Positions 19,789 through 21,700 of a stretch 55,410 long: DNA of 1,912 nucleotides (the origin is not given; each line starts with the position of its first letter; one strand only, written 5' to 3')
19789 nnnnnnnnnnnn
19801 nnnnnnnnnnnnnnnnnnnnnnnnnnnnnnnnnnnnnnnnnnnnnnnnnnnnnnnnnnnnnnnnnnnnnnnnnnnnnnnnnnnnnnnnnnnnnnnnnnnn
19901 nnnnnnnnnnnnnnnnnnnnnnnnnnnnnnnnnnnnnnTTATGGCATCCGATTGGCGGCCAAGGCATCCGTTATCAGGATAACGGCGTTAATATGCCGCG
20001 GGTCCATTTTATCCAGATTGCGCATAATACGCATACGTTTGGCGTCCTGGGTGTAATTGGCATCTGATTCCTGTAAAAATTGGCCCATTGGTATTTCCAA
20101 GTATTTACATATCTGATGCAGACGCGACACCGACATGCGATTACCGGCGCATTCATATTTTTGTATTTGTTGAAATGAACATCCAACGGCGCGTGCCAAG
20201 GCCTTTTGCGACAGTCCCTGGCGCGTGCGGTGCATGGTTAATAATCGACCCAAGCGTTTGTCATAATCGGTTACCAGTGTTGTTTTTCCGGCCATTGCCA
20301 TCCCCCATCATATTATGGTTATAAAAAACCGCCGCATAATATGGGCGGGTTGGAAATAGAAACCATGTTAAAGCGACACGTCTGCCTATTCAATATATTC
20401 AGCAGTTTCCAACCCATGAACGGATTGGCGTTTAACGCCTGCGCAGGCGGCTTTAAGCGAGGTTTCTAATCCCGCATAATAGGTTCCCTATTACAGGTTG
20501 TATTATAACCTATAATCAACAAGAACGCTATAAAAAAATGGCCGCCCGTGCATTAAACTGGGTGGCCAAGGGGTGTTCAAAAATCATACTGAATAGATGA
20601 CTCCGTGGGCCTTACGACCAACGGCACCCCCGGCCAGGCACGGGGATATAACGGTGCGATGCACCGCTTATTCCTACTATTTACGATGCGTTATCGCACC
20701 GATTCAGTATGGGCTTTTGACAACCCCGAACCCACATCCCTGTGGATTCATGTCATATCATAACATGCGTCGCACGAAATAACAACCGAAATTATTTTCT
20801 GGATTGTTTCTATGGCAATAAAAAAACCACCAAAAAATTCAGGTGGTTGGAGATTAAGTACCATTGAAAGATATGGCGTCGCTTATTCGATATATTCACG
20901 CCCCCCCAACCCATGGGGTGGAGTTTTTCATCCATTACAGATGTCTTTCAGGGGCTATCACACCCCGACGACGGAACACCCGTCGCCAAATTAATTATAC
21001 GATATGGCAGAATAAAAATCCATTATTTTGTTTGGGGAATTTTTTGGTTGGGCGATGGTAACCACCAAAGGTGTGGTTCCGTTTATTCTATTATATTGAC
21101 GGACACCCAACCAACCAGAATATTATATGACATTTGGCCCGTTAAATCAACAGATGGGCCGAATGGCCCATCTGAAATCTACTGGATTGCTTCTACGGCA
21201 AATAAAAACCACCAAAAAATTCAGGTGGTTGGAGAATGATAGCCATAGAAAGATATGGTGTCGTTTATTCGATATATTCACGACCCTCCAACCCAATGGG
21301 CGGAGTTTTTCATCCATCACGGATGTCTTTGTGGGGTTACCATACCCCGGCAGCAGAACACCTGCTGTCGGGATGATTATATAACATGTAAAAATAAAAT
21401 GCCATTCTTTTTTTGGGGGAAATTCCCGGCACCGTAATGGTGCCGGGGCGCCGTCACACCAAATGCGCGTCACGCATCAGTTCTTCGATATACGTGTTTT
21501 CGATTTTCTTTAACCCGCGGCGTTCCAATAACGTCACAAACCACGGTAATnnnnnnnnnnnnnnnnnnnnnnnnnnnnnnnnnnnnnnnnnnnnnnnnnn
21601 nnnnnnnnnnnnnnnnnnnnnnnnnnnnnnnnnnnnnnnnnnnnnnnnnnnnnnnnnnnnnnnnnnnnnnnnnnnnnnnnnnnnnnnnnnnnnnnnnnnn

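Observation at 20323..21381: Tandem array of four switch RNAs (classes A-B-A-A) stacked upstream of one XRE regulator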

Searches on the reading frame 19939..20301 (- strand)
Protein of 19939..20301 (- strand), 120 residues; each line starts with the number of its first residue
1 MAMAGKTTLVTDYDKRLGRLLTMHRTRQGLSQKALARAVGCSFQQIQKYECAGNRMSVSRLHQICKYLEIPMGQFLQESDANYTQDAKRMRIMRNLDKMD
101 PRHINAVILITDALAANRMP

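Call 14: search_protein_families(library=pfam, proteins=[window:19939-20301:-])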
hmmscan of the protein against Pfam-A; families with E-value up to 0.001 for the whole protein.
window:19939-20301:- (120 aa): 3 families
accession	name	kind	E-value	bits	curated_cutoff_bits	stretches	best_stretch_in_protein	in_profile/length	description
PF13560.12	HTH_31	-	3.8e-10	40.4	27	1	16-70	1-56/64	Helix-turn-helix domain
PF01381.28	HTH_3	-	7.4e-08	32.7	23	1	25-73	5-53/55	Helix-turn-helix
PF13443.12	HTH_26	-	4.4e-07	30.5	22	1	29-76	10-58/63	Cro/C1-type HTH DNA-binding domain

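Call 57: find_encoding_contigs(protein=window:19942-20301:-, flank=3000, max_places=10)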
Protein window:19942-20301:- (120 aa): 2 contigs read that carry it; 1 place shown.
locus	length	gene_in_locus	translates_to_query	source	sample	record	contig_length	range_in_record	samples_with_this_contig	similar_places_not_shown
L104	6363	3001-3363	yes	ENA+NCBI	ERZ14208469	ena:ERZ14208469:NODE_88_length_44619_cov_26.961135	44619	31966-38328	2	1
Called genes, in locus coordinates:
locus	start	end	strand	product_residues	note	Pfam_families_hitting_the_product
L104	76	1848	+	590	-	PF06100:MCRA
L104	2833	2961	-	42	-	-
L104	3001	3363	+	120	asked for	PF13443:HTH_26 (weak), PF13560:HTH_31, PF01381:HTH_3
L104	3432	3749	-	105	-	PF00254:FKBP_C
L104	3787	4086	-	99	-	-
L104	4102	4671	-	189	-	-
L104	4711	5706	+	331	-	PF00437:T2SSE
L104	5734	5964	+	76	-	-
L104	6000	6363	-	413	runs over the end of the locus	PF00871:Acetate_kinase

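Call 88: search_dna_similar(query=window:19942-20295:-, collection=plasmids, mode=protein, max_rows=40, max_evalue=1e-8)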
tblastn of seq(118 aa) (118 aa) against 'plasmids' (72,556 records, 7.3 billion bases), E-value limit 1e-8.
Records with a match: 74; places in all: 77; records where one place covers at least 80% of the query: 6.
Best place of each record, by identity: <60% 74.
By first word of the organism name: Agrobacterium 20; Rhizobium 17; Sinorhizobium 11; Azospirillum 4; Bradyrhizobium 4; Methylobacterium 2; Thalassospira 2; Caulobacter 2; Shinella 1; Asticcacaulis 1; and 10 more.
By predicted mobility (MOB-suite, as given by PLSDB): conjugative 35; non-mobilizable 30; mobilizable 9.
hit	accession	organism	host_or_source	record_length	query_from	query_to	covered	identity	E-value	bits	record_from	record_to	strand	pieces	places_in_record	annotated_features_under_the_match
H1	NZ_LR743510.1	Methylobacterium bullatum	-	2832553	9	83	64%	48.0%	1e-13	72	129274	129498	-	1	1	none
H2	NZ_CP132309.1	Shinella sumterensis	Homo sapiens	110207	12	103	78%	38.3%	2e-10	63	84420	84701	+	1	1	helix-turn-helix transcriptional regulator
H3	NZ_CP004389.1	Thalassospira xiamenensis M-5 = DSM 17429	surface seawater from the sea close to ...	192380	12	87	64%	45.6%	2e-13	72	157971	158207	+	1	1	helix-turn-helix transcriptional regulator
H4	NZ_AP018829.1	Asticcacaulis excentricus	Lemna minor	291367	12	116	89%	32.8%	2e-9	61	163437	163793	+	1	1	helix-turn-helix transcriptional regulator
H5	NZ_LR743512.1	Methylobacterium bullatum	-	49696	1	78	66%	43.6%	2e-11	66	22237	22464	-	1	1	helix-turn-helix transcriptional regulator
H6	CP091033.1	Sinorhizobium sp. B11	soybean,TY,soil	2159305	12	93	69%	41.2%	5e-10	62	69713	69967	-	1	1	helix-turn-helix domain-containing protein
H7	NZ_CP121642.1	Rhizobium sp. CC1099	Onobrychis viciifolia,cell culture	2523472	12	89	66%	42.3%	3e-9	60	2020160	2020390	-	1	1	none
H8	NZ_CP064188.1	Rhizobium sp. 007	Onobrychis viciifolia,cell culture,root ...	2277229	12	89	66%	42.3%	5e-9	59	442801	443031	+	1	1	none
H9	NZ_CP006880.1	Rhizobium gallicum bv. gallicum R602sp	Phaseolus vulgaris,whole ...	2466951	12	89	66%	42.3%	7e-9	59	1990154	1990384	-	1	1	record has no annotation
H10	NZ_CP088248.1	Methylorubrum sp. B1-46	single cell,human skin swab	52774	2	78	65%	42.9%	2e-11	66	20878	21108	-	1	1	helix-turn-helix transcriptional regulator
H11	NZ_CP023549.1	Rhodobacter sp. CZR27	cell culture,paddy soil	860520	3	79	65%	42.9%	2e-11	66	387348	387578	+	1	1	helix-turn-helix transcriptional regulator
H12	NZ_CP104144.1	Rhizobium sullae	Sulla coronaria,cell culture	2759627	12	84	62%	45.2%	3e-10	62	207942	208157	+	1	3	record has no annotation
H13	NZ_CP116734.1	Agrobacterium tumefaciens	Gaillardia,cell culture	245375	12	97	73%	37.2%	2e-10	64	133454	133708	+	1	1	helix-turn-helix transcriptional regulator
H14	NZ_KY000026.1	Agrobacterium genomosp. 6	-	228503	12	97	73%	37.2%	5e-10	62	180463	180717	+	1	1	helix-turn-helix domain-containing protein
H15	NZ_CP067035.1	Agrobacterium fabrum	-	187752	12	97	73%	37.2%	5e-10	62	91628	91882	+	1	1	helix-turn-helix transcriptional regulator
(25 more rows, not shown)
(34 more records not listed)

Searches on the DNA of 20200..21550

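Call 5: search_rna_families(source=window, start=20200, end=21550, threshold=evalue, max_evalue=10)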
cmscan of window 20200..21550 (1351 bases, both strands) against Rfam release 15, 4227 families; matches with E-value up to 10: 14.
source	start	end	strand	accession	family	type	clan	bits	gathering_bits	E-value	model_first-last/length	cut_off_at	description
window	21339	21415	-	RF02845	Ref1C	Gene; sRNA;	-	26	90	0.32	1-131/131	no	Enterococcus sRNA 1C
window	21127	21209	-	RF04345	Plastid-rps12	Cis-reg;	-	25.6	78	0.71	1-97/97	no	Plastid-rps12 3UTR RNA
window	20837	20911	-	RF02221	sRNA-Xcc1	Gene; sRNA;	-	23.7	53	0.24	1-87/87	no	sRNA-Xcc1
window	21338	21395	-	RF02067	STnc310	Gene; sRNA;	-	20.9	40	0.46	1-61/61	no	Salmonella enterica sRNA STnc310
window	20556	20635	-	RF02221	sRNA-Xcc1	Gene; sRNA;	-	19.3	53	2.7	1-87/87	no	sRNA-Xcc1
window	20436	20463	+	RF03157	L31-Gammaproteobacteria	Cis-reg; leader;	CL00118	18.3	33.2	0.42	1-53/53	no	L31-Gammaproteobacteria ribosomal protein leader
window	20819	20932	-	RF00534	SgrS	Gene; antisense;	-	17.9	37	0.023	1-232/232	no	SgrS RNA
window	21149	21255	-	RF01770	rimP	Cis-reg; leader;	-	17.7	47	7.1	1-102/102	no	Gammaprotebacteria rimP leader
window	20490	20540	+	RF02934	caiA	Gene; sRNA;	-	17.4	55.5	8.1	1-78/78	no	caiA RNA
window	20556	20637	-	RF02944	c4-2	Gene; sRNA;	CL00128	16.8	41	4.2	1-79/79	no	c4-2 RNA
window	20763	20861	-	RF00599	SNORA77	Gene; snRNA; snoRNA; HACA-box;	-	15.9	42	2.4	1-125/125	no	Small nucleolar RNA SNORA77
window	21150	21175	-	RF04204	mir-3473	Gene; miRNA;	-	15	71.8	10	1-78/78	no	mir-3473 microRNA precursor family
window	21332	21382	+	RF00792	mir-490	Gene; miRNA;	-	14.8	84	6.1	1-95/95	no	mir-490 microRNA precursor family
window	21201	21282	-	RF00534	SgrS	Gene; antisense;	-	14.6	37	0.23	1-232/232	no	SgrS RNA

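Call 10: search_rna_families(source=window, start=20300, end=21450, threshold=evalue, max_evalue=5, show_alignments=6)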
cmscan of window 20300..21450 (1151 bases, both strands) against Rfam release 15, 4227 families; matches with E-value up to 5: 9.
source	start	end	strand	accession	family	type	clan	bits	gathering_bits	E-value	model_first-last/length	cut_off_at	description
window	21339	21415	-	RF02845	Ref1C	Gene; sRNA;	-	26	90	0.27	1-131/131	no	Enterococcus sRNA 1C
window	21127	21209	-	RF04345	Plastid-rps12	Cis-reg;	-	25.6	78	0.61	1-97/97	no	Plastid-rps12 3UTR RNA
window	20837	20911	-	RF02221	sRNA-Xcc1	Gene; sRNA;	-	23.7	53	0.21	1-87/87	no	sRNA-Xcc1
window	21338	21395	-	RF02067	STnc310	Gene; sRNA;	-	20.9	40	0.4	1-61/61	no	Salmonella enterica sRNA STnc310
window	20556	20635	-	RF02221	sRNA-Xcc1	Gene; sRNA;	-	19.3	53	2.3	1-87/87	no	sRNA-Xcc1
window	20819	20932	-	RF00534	SgrS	Gene; antisense;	-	17.9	37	0.02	1-232/232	no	SgrS RNA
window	20556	20637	-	RF02944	c4-2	Gene; sRNA;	CL00128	16.8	41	3.6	1-79/79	no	c4-2 RNA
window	20763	20861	-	RF00599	SNORA77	Gene; snRNA; snoRNA; HACA-box;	-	15.9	42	2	1-125/125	no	Small nucleolar RNA SNORA77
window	21201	21282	-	RF00534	SgrS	Gene; antisense;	-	14.6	37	0.2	1-232/232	no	SgrS RNA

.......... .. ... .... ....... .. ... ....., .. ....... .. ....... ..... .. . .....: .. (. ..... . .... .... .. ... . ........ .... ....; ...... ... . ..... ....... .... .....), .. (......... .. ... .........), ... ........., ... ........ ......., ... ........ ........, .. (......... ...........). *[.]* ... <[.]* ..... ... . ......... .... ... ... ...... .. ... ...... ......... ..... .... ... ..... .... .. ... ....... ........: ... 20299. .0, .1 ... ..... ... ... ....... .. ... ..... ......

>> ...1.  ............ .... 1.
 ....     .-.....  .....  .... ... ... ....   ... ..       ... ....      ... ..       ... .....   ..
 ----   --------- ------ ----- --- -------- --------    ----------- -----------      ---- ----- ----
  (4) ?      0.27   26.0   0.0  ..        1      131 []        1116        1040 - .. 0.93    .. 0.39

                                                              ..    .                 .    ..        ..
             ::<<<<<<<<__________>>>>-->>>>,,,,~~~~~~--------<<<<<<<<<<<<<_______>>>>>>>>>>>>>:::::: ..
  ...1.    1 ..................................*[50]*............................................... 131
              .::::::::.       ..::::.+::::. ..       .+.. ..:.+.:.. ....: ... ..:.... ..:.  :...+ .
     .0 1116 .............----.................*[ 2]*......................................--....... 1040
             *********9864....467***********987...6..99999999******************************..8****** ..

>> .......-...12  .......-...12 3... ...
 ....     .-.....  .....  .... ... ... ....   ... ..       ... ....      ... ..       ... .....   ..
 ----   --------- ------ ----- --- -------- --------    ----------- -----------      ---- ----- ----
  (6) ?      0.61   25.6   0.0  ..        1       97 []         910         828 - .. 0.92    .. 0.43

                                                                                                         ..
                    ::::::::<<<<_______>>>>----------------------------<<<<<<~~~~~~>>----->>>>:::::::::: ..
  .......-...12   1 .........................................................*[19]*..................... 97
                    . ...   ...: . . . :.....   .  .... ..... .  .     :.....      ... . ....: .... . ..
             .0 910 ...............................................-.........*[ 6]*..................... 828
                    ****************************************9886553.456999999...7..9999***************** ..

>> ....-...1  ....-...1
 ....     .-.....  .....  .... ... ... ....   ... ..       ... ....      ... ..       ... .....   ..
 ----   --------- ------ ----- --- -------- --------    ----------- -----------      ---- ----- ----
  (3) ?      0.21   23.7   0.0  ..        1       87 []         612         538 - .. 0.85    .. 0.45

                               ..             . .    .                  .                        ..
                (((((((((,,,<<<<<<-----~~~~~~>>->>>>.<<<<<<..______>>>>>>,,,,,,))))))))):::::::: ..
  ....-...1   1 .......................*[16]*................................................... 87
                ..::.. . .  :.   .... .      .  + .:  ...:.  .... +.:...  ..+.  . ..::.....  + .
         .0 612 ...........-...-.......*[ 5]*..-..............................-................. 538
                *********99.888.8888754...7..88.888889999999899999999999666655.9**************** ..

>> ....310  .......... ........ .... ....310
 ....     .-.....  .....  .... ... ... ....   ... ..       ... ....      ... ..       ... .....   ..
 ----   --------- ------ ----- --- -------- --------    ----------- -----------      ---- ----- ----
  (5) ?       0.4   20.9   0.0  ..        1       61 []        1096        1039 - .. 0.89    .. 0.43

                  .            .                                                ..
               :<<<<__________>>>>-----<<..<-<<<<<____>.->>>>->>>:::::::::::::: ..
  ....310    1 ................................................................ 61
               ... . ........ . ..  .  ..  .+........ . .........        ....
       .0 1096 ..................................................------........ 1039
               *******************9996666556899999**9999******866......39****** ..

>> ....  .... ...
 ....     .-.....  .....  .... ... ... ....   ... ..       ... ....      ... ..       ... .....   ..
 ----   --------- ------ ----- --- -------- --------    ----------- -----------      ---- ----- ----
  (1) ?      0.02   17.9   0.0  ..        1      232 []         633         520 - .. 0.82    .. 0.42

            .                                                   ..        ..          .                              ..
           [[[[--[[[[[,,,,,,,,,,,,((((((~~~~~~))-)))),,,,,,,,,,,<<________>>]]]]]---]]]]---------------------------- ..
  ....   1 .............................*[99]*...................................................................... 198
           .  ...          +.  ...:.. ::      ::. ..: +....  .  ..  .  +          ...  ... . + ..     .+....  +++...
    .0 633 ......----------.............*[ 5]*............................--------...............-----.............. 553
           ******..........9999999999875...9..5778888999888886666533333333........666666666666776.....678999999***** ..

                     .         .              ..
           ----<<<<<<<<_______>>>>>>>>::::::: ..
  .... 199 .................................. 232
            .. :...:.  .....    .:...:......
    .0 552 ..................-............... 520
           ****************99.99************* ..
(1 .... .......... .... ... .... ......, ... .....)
